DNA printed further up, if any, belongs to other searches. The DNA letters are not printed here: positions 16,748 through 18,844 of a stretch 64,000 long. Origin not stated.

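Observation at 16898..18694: Single-polypeptide fusion of ArsM-like methyltransferase and ArsS-like radical SAM enzyme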

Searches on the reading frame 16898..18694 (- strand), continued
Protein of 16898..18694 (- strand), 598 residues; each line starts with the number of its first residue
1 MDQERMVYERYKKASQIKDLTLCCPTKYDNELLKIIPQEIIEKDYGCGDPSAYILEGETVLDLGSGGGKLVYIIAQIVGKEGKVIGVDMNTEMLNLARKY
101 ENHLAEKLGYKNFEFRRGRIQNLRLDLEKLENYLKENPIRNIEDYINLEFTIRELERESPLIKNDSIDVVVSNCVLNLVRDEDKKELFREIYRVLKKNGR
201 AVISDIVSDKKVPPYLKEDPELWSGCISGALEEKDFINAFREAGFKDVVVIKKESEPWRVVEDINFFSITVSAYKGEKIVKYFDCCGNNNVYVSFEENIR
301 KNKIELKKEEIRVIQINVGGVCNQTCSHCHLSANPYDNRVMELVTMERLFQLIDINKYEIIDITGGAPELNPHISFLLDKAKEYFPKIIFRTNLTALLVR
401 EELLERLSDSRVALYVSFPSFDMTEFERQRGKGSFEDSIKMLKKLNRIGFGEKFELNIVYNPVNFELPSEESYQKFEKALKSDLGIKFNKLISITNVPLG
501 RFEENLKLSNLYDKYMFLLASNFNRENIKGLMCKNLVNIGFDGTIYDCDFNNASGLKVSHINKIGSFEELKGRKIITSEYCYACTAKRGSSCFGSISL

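Call 31: search_protein_representatives(protein=window:16898-18694:-)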
Query: 598 residues. Proteins with E-value up to 0.001 (for the whole library): 10648; up to 1e-10: 4445; up to 1e-30: 511. The best 150 are listed.
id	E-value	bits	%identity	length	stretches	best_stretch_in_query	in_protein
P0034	3.4e-171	587.1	51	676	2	3-278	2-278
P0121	9.8e-112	390.7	41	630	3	302-596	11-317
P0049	4.6e-111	388.5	46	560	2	285-596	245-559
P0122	1.6e-105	370.2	41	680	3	304-597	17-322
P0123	2.9e-100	352.9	57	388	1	4-278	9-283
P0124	5.5e-96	338.7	56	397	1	2-278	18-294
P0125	2.0e-95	336.9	40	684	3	309-595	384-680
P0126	3.2e-92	326.3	54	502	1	7-278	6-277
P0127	8.4e-92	324.9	54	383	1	2-277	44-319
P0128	1.5e-91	324.1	52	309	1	2-287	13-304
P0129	3.3e-90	319.6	53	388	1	6-277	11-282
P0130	4.5e-88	312.6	37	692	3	306-596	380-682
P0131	2.7e-87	310.0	37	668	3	305-595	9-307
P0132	6.5e-86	305.5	38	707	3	306-596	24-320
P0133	1.2e-75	271.6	52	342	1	36-277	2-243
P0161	6.2e-60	219.7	39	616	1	306-595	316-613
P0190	1.4e-54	202.0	32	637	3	284-596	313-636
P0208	1.7e-52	195.2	37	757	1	304-596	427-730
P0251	3.5e-48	180.9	34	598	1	301-593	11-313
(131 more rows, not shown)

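Call 33: list_cluster_members(proteins=[P0121, P0122, P0131, P0132, P0125, P0130, P0190, P0161, P0251, P0208])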
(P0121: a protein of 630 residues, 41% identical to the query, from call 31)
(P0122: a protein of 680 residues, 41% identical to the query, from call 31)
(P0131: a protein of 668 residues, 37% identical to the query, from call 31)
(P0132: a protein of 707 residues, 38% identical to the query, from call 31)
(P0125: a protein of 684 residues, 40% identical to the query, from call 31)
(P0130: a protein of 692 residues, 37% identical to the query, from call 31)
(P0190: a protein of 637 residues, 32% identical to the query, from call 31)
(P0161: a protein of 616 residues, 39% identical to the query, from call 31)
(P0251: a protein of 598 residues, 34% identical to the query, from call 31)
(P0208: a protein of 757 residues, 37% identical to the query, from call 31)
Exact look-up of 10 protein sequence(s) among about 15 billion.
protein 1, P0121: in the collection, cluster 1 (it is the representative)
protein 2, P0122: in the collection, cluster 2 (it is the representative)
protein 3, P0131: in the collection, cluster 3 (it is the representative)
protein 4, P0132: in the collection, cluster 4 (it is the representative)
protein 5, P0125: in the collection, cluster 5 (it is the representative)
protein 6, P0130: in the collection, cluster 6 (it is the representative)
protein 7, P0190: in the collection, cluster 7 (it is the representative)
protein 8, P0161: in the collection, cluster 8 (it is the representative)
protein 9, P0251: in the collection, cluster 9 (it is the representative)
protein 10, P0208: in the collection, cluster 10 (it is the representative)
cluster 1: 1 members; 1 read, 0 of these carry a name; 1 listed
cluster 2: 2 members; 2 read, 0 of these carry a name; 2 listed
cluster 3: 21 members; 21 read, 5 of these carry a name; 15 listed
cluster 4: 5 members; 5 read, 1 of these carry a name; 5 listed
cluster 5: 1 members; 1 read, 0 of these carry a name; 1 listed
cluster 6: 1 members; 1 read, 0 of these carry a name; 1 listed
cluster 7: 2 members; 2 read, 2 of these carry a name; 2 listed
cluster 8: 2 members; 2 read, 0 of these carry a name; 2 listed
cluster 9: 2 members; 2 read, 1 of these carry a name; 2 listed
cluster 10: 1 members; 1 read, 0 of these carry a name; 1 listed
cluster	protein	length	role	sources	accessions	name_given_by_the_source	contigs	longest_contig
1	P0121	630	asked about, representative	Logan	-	-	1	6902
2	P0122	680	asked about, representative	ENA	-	-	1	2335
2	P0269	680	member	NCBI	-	-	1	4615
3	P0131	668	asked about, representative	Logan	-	-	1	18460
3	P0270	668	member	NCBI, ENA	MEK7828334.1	MAG: arsenosugar biosynthesis radical SAM (seleno)protein ArsS [Deltaproteobacteria ...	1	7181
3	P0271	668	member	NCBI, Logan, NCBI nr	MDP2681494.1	MAG: arsenosugar biosynthesis radical SAM protein ArsS [Deltaproteobacteria bacterium] | arsenosugar biosynthesis radical SAM protein ArsS [Deltaproteobacteria bacterium]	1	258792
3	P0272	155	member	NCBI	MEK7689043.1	MAG: methyltransferase type 11, partial [Deltaproteobacteria bacterium]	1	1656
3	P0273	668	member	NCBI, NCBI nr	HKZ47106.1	MAG TPA: arsenosugar biosynthesis radical SAM (seleno)protein ArsS ... | arsenosugar biosynthesis radical SAM (seleno)protein ArsS [Thermodesulfobacteriota ...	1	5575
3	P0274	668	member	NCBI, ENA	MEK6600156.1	MAG: arsenosugar biosynthesis radical SAM (seleno)protein ArsS [Deltaproteobacteria ...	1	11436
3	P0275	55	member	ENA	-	-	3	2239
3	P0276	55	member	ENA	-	-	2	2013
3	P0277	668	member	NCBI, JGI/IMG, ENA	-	-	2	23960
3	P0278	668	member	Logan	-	-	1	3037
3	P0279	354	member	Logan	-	-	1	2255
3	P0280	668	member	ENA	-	-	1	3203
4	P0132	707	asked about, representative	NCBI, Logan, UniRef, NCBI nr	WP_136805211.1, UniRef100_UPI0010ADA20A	arsenosugar biosynthesis radical SAM (seleno)protein ArsS [Desulfosediminicola ... | arsenosugar biosynthesis radical SAM (seleno)protein ArsS n=1 Tax=Desulfosediminicola ...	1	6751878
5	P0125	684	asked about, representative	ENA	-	-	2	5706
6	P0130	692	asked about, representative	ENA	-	-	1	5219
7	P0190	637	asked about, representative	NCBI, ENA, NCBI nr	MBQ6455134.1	MAG: arsenosugar biosynthesis radical SAM protein ArsS [Eggerthellaceae bacterium] | arsenosugar biosynthesis radical SAM protein ArsS [Eggerthellaceae bacterium]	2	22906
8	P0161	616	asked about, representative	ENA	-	-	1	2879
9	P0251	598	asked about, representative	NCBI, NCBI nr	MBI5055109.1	MAG: arsenosugar biosynthesis radical SAM protein ArsS [Nitrospirae bacterium] | arsenosugar biosynthesis radical SAM protein ArsS [Nitrospirota bacterium]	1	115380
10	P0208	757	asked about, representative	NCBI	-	-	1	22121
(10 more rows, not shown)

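Call 34: find_encoding_contigs(protein=P0007, flank=6000, max_places=2)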
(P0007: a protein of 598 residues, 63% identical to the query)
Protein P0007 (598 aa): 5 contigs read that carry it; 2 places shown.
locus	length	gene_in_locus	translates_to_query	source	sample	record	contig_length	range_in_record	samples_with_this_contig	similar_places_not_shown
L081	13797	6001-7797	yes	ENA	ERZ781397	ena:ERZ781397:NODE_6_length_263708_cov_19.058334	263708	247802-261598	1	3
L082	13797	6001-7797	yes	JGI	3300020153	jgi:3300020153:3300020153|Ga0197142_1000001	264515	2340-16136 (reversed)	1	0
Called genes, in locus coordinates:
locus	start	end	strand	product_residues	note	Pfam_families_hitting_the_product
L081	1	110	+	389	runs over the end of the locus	PF02749:QRPTase_N, PF01729:QRPTase_C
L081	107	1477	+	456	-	PF03841:SelA, PF00266:Aminotran_5 (weak)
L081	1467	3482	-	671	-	PF02743:dCache_1 (faint), PF13426:PAS_9, PF00512:HisKA, PF02518:HATPase_c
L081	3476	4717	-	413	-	PF02310:B12-binding (weak), PF04055:Radical_SAM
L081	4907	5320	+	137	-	PF00581:Rhodanese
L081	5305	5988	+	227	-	PF00535:Glycos_transf_2, PF13641:Glyco_tranf_2_3 (weak)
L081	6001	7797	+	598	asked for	PF01135:PCMT (weak), PF13489:Methyltransf_23, PF13847:Methyltransf_31, PF13649:Methyltransf_25, PF08241:Methyltransf_11, PF13847:Methyltransf_31, PF04055:Radical_SAM, PF12345:DUF3641, +5 more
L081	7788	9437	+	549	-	PF02754:CCG (weak), PF09335:VTT_dom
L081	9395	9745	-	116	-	PF28289:BV97_02767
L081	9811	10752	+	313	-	PF01297:ZnuA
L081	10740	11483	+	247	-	PF02463:SMC_N (faint), PF13175:AAA_15 (faint), PF13555:AAA_29 (faint), PF00005:ABC_tran, PF13304:AAA_21 (weak)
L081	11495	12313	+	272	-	PF00950:ABC-3, PF01032:FecCD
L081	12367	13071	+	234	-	PF00072:Response_reg, PF07238:PilZ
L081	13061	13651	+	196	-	PF01812:5-FTHF_cyc-lig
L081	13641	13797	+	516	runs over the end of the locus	PF01591:6PF2K (weak), PF06414:Zeta_toxin (weak), PF08433:KTI12 (weak), PF13207:AAA_17 (weak), PF13238:AAA_18 (weak), PF13671:AAA_33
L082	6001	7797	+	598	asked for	PF01135:PCMT (weak), PF13489:Methyltransf_23, PF13847:Methyltransf_31, PF13649:Methyltransf_25, PF08241:Methyltransf_11, PF13847:Methyltransf_31, PF04055:Radical_SAM, PF12345:DUF3641, +5 more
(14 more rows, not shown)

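Call 35: find_encoding_contigs(protein=P0029, flank=6000, max_places=2)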
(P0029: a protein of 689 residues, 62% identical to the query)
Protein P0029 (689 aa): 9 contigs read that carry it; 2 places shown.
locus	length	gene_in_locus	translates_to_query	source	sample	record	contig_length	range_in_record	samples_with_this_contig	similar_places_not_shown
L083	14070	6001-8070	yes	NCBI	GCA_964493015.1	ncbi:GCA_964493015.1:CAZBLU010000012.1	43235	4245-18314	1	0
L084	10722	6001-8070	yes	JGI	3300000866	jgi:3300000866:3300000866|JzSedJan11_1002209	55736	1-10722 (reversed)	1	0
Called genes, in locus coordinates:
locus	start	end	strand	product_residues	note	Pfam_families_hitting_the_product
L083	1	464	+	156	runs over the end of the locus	PF06146:PsiE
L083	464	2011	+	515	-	PF00117:GATase, PF07722:Peptidase_C26, PF02540:NAD_synthase (weak), PF03054:tRNA_Me_trans (faint), PF00958:GMP_synt_C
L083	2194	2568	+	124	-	-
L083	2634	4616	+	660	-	PF06103:DUF948 (faint), PF14827:dCache_3 (weak), PF00672:HAMP, PF00015:MCPsignal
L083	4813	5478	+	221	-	PF00535:Glycos_transf_2, PF10111:Glyco_tranf_2_2 (faint)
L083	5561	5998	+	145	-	PF00581:Rhodanese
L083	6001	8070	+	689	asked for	PF13489:Methyltransf_23, PF01209:Ubie_methyltran, PF13649:Methyltransf_25, PF13847:Methyltransf_31, PF08241:Methyltransf_11, PF13847:Methyltransf_31, PF04055:Radical_SAM, PF12345:DUF3641, +4 more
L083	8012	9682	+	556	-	PF13183:Fer4_8 (weak), PF13237:Fer4_10 (weak), PF02754:CCG (faint), PF09335:VTT_dom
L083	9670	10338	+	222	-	PF09837:DUF2064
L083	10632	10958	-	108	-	-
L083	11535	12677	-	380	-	PF01656:CbiA, PF02374:ArsA_ATPase, PF10609:ParA (faint), PF13614:AAA_31, PF17886:ArsA_HSP20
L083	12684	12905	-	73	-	PF27253:AF_1253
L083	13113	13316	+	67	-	PF00301:Rubredoxin, PF21349:RUBY_RBDX (faint)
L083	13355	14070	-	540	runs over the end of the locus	PF00118:Cpn60_TCP1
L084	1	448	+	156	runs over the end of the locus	PF06146:PsiE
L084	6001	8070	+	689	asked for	PF13489:Methyltransf_23, PF01209:Ubie_methyltran, PF13649:Methyltransf_25, PF13847:Methyltransf_31, PF08241:Methyltransf_11, PF13847:Methyltransf_31, PF04055:Radical_SAM, PF12345:DUF3641, +4 more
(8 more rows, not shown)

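Call 36: find_encoding_contigs(protein=P0132, flank=6000, max_places=2)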
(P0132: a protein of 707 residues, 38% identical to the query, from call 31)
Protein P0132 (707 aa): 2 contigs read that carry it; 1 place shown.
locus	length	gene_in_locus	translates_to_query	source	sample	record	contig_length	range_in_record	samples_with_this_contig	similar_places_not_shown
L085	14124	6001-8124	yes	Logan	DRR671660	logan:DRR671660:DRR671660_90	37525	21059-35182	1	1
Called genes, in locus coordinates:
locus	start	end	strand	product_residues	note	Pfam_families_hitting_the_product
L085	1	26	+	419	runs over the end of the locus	PF06253:MTTB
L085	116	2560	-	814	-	PF10114:PocR, PF08448:PAS_4 (faint), PF13426:PAS_9, PF08447:PAS_3 (faint), PF00512:HisKA, PF02518:HATPase_c, PF00072:Response_reg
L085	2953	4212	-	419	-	-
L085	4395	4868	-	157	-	PF02142:MGS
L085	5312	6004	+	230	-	PF00535:Glycos_transf_2, PF13641:Glyco_tranf_2_3 (weak)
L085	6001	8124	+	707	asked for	PF04055:Radical_SAM (weak), PF12345:DUF3641, PF01209:Ubie_methyltran, PF13489:Methyltransf_23, PF13847:Methyltransf_31, PF08241:Methyltransf_11, PF08242:Methyltransf_12, PF13649:Methyltransf_25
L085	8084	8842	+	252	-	PF09837:DUF2064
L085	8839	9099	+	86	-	-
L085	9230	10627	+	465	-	PF02874:ATP-synt_ab_N (weak), PF00006:ATP-synt_ab, PF22919:ATP-synt_VA_C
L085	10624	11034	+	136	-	PF02823:ATP-synt_DE_N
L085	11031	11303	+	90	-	PF09527:ATPase_gene1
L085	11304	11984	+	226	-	PF00119:ATP-synt_A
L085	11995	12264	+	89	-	PF00137:ATP-synt_C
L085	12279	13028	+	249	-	PF00430:ATP-synt_B, PF00213:OSCP (weak)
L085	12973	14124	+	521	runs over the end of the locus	PF00006:ATP-synt_ab, PF00306:ATP-synt_ab_C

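Call 39: search_protein_families(library=ncbifam, proteins=[P0132, P0131, P0121, P0251, P0190], max_evalue=1e-30)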
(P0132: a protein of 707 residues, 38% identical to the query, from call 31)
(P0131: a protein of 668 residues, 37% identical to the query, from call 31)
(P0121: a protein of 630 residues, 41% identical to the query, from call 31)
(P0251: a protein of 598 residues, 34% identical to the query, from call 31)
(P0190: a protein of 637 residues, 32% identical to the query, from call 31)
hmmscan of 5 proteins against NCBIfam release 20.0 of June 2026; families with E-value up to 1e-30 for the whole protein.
P0132 (707 aa): 4 families
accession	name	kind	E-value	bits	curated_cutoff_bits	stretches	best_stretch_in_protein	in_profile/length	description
TIGR04167.1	rSAM_SeCys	equivalog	7.2e-113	376.8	300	1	25-320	3-303/303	arsenosugar biosynthesis radical SAM (seleno)protein ArsS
NF008823.0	PRK11873.1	subfamily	1.8e-48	165.4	263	1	360-587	9-239/272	arsenite methyltransferase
NF040538.1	methyl_ArsM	equivalog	3.9e-38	131.5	500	0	361-487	5-128/356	arsinothricin biosynthesis methyltransferase ArsM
NF041537.1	ArsM_AhpD_UU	exception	1.1e-33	116.4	510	1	395-581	51-232/345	arsenite methyltransferase/AhpD domain selenoprotein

P0131 (668 aa): 3 families
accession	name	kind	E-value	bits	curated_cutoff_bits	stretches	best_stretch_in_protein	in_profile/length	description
TIGR04167.1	rSAM_SeCys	equivalog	6.7e-110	367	300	1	11-308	3-303/303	arsenosugar biosynthesis radical SAM (seleno)protein ArsS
NF008823.0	PRK11873.1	subfamily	3.4e-47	161.2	263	1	322-550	8-238/272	arsenite methyltransferase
NF040538.1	methyl_ArsM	equivalog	1.3e-34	119.9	500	0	443-570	156-279/356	arsinothricin biosynthesis methyltransferase ArsM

P0121 (630 aa): 7 families
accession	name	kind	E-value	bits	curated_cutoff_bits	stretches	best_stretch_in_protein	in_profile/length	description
TIGR04167.1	rSAM_SeCys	equivalog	1.8e-113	378.8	300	1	15-317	2-303/303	arsenosugar biosynthesis radical SAM (seleno)protein ArsS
NF008823.0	PRK11873.1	subfamily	5e-68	229.5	263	1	333-537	39-238/272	arsenite methyltransferase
NF040538.1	methyl_ArsM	equivalog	3.3e-57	194.3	500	1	441-629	167-354/356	arsinothricin biosynthesis methyltransferase ArsM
NF038099.1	AsSugarArsM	exception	9.1e-47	159.8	400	1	319-600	4-301/321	arsenosugar biosynthesis arsenite methyltransferase ArsM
NF041537.1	ArsM_AhpD_UU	exception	2.7e-44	151.4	510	1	317-529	13-229/345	arsenite methyltransferase/AhpD domain selenoprotein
NF047649.1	MTase_UXPK_star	exception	4.7e-44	150.5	460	1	342-526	47-227/283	methyltransferase/UXPK-star double selenoprotein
NF041536.1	ArsM_DUF2284_UU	exception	2e-42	145.1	575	1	321-533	17-233/459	arsenite methyltransferase/DUF2284 domain selenoprotein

P0251 (598 aa): 1 family
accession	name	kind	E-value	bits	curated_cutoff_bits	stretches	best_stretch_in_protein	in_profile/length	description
TIGR04167.1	rSAM_SeCys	equivalog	1e-111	373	300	1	16-312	2-299/303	arsenosugar biosynthesis radical SAM (seleno)protein ArsS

P0190 (637 aa): 1 family
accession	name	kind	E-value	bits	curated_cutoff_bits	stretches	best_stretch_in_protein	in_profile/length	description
TIGR04167.1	rSAM_SeCys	equivalog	8.3e-102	340.5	300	1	336-636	3-303/303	arsenosugar biosynthesis radical SAM (seleno)protein ArsS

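Call 55: predict_structure(alignment_id=A3)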
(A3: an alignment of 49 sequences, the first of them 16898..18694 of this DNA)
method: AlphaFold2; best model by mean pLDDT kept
length: 598 residues; sequences in the alignment: 49
mean_pLDDT: 89.5   pTM: 0.68
mean pLDDT of the five models: 89.5, 89.4, 89.2, 89.0, 87.4
residues with pLDDT >= 90: 387; 70-90: 175; 50-70: 31; < 50: 5
segments of 3 or more residues with pLDDT < 50: 596-598
pLDDT, mean of each block of 10 residues (from residue 1): 70 77 69 89 78 91 92 95 95 92 95 96 96 95 94 95 97 84 92 96 92 84 72 94 94 86 89 89 63 85 89 96 89 93 97 87 95 96 94 95 94 93 90 93 97 95 86 90 95 90 92 90 85 94 97 96 93 94 80 53
secondary structure, 60 per line:
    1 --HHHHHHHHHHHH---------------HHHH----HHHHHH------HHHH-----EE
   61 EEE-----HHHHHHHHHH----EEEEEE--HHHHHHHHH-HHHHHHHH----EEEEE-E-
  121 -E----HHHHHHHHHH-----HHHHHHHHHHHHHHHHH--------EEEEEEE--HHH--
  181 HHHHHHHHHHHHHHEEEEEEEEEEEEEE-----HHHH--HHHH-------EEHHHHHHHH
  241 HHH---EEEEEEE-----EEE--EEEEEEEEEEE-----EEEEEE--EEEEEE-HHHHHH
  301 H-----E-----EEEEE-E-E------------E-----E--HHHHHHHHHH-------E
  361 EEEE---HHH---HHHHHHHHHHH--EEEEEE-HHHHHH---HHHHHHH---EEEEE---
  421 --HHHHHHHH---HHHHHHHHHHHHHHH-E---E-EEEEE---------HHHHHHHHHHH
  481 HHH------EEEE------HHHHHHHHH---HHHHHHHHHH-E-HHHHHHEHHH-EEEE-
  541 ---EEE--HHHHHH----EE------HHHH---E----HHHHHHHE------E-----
elements in order: H3-14 H30-33 H38-43 H50-53 E59-63 H69-78 E83-88 H91-99 H101-108 E113-117 H127-136 H142-158 E167-173 H181-194 E195-208 H214-217 H220-223 H233-243 E247-253 E259-261 E264-274 E280-285 E288-293 H295-301 E313-317 H343-352 E360-364 H374-384 E387-392 H394-399 H403-409 E413-417 H423-430 H434-448 E456-460 H470-483 E490-493 H500-508 H512-521 H525-530 E536-539 E544-546 H549-554 H567-570 H579-585

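Call 65: fold_search(model_id=the predicted structure, library=pdb)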
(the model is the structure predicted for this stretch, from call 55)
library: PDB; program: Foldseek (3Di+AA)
matches with E <= 10: 1927; with E <= 0.001: 1243
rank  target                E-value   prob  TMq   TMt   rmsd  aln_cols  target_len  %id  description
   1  6cx6_B                3.0e-21  1.00  0.35  0.62   4.1       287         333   33  The structure of an As(III) S-adenosylmethionine methyltransferase with As(III) and S-adenosyl-L-homocysteine (SAH) (released 2018-06-27)
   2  4fs8                  3.8e-21  1.00  0.34  0.60   3.9       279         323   33  The structure of an As(III) S-adenosylmethionine methyltransferase: insights into the mechanism of arsenic biotransforma (released 2012-07-11)
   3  4kw7                  5.3e-21  1.00  0.35  0.62   2.6       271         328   34  The structure of an As(III) S-adenosylmethionine methyltransferase with Phenylarsine oxide(PAO) (released 2014-05-28)
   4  5jx7                  5.6e-21  1.00  0.35  0.62   5.1       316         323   31  Cysteine mutant (C224A) structure of As (III) S-adenosyl methyltransferase (released 2017-05-17)
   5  5eg5                  7.0e-21  1.00  0.35  0.62   5.2       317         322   30  As (III) S-adenosylmethyltransferase cysteine mutant C72A bound Phenylarsine oxide (PhAs(III) in the arsenic binding sit (released 2016-11-02)
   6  4fsd                  1.2e-20  1.00  0.34  0.62   3.8       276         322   33  ArsM arsenic(III) S-adenosylmethionine methyltransferase with As(III) (released 2012-07-11)
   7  4fr0                  1.4e-20  1.00  0.35  0.62   3.9       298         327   32  ArsM arsenic(III) S-adenosylmethionine methyltransferase with SAM (released 2012-07-11)
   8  4rsr                  1.6e-20  1.00  0.35  0.61   3.7       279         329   33  ArsM arsenic(III) S-adenosylmethionine methyltransferase with trivalent phenyl arsencial derivative-Roxarsone (released 2014-12-10)
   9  6cx6_A                4.8e-20  1.00  0.34  0.60   4.2       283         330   34  The structure of an As(III) S-adenosylmethionine methyltransferase with As(III) and S-adenosyl-L-homocysteine (SAH) (released 2018-06-27)
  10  5evj_B                1.6e-19  1.00  0.34  0.66   4.9       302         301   28  X-ray crystal structure of CrArsM, an arsenic (III) S-adenosylmethionine methyltransferase from Chlamydomonas reinhard (released 2016-11-30)
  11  5evj_A                2.1e-19  1.00  0.34  0.64   5.0       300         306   28  X-ray crystal structure of CrArsM, an arsenic (III) S-adenosylmethionine methyltransferase from Chlamydomonas reinhard (released 2016-11-30)
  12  8xt7_B                1.3e-18  1.00  0.31  0.59   7.0       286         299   28  The crystal structure of human AS3MT (released 2025-01-15)
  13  8xt7_A                1.5e-18  1.00  0.33  0.63   3.7       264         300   30  The crystal structure of human AS3MT (released 2025-01-15)
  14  6efn                  2.1e-12  1.00  0.33  0.49   8.3       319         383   18  Structure of a RiPP maturase, SkfB (released 2018-10-24)
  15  1xxl_A                1.2e-11  1.00  0.26  0.63   4.5       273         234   16  The crystal structure of YcgJ protein from Bacillus subitilis at 2.1 A resolution (released 2004-11-23)
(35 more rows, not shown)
